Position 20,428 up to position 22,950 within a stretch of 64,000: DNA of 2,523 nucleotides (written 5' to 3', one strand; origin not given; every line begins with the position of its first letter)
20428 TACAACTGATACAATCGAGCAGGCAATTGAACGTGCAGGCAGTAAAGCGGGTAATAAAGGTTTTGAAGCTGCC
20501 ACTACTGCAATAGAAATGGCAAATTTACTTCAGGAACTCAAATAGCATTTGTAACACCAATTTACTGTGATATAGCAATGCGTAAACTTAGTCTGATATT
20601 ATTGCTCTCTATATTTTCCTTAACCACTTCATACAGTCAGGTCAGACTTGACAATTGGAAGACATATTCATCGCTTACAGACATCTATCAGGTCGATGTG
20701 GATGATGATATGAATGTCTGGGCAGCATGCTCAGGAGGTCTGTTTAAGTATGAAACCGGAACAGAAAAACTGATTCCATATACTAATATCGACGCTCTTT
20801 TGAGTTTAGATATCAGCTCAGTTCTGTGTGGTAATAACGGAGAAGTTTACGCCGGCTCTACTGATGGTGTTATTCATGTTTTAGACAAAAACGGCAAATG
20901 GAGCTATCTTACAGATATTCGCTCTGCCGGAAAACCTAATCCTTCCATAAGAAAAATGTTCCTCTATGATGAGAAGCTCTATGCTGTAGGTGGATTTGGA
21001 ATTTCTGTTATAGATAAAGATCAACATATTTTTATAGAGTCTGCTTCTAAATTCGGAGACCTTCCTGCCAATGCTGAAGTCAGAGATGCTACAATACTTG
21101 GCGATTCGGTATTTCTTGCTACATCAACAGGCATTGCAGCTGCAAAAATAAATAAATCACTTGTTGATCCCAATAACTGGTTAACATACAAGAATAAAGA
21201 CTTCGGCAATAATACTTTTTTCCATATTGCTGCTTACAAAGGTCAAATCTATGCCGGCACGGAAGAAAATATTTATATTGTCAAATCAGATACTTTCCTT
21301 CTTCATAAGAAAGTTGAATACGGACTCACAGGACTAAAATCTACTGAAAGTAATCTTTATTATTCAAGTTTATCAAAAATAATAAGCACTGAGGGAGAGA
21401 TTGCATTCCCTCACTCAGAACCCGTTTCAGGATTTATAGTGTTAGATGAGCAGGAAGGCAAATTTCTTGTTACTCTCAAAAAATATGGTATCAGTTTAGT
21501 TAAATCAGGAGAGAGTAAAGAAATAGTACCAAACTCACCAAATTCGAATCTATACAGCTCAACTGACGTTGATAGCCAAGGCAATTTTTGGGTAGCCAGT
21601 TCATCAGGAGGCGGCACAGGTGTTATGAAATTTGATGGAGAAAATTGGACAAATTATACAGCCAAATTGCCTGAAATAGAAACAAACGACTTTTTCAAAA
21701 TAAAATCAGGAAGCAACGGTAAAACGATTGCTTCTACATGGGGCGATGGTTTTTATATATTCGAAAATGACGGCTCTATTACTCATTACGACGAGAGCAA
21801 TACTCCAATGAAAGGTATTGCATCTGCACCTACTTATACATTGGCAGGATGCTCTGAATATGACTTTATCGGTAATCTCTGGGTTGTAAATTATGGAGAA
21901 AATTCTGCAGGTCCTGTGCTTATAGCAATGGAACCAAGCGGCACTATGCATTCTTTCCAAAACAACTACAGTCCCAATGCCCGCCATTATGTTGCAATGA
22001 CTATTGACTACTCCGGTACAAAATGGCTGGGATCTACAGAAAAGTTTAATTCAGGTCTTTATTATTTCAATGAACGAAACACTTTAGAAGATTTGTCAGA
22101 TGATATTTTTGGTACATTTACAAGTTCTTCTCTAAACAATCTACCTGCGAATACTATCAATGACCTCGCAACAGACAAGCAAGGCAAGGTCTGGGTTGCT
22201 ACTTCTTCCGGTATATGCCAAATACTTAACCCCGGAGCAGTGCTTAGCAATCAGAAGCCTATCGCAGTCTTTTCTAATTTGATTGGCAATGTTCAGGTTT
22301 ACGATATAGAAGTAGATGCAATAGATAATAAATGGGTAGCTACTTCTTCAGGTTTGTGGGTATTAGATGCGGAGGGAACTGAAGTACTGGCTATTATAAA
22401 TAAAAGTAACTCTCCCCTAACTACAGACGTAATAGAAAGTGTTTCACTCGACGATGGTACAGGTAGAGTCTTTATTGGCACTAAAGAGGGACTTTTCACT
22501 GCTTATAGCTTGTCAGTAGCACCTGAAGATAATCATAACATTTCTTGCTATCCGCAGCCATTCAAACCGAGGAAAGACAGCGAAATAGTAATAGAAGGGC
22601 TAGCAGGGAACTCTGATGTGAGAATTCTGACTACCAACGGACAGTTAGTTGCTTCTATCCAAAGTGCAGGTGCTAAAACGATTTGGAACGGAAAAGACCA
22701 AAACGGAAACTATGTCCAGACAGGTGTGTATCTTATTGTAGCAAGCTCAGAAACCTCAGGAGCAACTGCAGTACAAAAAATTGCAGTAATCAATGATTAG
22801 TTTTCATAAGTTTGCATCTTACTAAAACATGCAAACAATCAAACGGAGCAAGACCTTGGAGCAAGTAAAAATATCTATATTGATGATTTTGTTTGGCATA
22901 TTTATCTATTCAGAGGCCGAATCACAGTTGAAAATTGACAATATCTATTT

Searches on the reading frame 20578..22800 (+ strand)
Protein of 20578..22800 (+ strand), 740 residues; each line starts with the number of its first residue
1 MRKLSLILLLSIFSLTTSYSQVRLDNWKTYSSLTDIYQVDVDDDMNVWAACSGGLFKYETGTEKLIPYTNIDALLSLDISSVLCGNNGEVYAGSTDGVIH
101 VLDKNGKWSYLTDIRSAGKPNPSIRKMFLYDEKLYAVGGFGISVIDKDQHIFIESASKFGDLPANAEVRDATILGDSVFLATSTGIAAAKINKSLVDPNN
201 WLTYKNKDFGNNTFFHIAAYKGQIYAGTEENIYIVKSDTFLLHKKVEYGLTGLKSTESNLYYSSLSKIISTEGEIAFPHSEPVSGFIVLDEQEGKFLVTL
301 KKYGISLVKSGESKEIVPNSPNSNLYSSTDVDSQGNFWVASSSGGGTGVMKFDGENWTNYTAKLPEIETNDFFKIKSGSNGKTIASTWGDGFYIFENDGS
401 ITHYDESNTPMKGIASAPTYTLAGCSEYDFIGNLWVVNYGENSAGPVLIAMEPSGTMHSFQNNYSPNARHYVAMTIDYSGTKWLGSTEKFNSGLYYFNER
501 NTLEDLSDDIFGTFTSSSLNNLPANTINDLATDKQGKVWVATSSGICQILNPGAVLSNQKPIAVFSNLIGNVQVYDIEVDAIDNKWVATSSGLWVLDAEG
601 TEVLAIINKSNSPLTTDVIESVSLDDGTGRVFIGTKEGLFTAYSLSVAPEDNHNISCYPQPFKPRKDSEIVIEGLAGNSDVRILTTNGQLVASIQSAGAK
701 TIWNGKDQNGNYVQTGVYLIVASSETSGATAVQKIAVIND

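Call 44: search_protein_families(library=padloc, proteins=[window:20578-22800:+], max_evalue=0.00001)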
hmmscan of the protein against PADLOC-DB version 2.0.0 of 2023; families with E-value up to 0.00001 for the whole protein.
window:20578-22800:+ (740 aa): 0 families

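Call 45: search_protein_families(library=pfam, proteins=[window:20578-22800:+], max_evalue=0.00001)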
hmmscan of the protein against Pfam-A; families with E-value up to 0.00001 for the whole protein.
window:20578-22800:+ (740 aa): 3 families
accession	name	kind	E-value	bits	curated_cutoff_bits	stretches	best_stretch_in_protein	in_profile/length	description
PF21544.3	PorZ_N_b_propeller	-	6.8e-12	46.4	27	1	47-201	1-153/154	TSS9, PorZ, N-terminal beta-propeller domain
PF08450.18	SGL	-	2.4e-06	27.8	26.3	0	511-543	72-104/246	SMP-30/Gluconolactonase/LRE-like region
PF07494.17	Reg_prop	-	2.4e-06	27.5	20.4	0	521-543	1-23/24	Two component regulator propeller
